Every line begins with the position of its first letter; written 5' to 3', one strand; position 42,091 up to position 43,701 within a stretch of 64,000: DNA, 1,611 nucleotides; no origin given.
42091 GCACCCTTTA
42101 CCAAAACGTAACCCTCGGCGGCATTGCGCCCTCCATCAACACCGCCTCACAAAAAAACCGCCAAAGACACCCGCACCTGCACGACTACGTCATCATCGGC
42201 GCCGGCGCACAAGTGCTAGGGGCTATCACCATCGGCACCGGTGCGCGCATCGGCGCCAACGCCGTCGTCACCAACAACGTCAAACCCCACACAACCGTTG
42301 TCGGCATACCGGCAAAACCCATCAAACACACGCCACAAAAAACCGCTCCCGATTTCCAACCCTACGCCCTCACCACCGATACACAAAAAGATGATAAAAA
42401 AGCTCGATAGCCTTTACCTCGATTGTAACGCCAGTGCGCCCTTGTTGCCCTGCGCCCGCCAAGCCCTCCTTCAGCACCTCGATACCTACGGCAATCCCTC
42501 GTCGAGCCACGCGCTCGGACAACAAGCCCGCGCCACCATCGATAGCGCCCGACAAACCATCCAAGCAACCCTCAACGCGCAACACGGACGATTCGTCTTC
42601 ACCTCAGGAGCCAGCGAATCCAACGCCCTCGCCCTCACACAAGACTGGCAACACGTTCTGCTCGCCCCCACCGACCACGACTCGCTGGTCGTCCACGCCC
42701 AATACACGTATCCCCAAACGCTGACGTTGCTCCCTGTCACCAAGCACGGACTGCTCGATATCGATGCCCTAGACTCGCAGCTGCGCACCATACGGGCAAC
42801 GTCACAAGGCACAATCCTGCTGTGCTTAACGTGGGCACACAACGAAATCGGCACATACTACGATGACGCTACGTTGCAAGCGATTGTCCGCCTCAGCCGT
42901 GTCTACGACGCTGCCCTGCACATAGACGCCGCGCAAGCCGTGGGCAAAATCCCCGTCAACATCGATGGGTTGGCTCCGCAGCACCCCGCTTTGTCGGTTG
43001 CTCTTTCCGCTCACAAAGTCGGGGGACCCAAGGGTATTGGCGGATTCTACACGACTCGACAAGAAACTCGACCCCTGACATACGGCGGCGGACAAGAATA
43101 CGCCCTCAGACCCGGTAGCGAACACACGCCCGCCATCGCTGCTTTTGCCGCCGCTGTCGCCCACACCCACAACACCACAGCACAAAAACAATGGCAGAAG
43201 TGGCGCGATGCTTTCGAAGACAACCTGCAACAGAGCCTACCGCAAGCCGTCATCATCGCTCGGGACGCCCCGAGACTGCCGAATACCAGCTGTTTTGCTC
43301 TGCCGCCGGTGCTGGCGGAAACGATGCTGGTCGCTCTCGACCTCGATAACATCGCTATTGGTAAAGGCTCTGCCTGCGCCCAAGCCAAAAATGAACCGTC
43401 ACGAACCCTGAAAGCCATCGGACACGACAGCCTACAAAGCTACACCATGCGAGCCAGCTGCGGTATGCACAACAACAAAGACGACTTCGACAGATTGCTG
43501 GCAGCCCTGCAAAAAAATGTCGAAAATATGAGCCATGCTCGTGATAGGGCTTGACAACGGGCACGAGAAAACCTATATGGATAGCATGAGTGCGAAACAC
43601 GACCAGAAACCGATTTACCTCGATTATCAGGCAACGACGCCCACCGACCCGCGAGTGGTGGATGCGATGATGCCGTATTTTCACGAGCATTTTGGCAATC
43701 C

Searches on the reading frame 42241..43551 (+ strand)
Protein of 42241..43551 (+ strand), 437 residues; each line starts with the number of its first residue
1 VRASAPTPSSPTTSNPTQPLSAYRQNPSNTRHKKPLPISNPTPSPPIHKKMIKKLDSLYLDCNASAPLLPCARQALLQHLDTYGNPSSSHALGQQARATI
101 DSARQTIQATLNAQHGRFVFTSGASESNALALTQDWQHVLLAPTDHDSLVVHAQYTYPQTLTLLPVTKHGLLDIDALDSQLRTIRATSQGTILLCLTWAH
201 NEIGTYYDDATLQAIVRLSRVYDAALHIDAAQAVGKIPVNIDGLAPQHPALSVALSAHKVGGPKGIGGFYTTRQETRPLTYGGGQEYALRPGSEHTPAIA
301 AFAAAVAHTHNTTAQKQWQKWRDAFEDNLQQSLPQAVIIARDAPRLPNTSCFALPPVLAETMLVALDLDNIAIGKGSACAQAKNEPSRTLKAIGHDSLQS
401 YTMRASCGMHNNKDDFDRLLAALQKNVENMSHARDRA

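Call 15: search_protein_families(library=pfam, proteins=[window:42241-43551:+], max_evalue=0.001)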
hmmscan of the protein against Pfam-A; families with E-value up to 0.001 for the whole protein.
window:42241-43551:+ (437 aa): 3 families
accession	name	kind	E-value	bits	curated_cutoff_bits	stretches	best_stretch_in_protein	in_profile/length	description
PF00266.25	Aminotran_5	-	1.7e-42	146.1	21.5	1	59-419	2-371/371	Aminotransferase class-V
PF01212.27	Beta_elim_lyase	-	1.5e-05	24.9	27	1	102-232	36-171/288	Beta-eliminating lyase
PF00155.27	Aminotran_1_2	-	2.4e-05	24.2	19.7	1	101-332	45-293/361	Aminotransferase class I and II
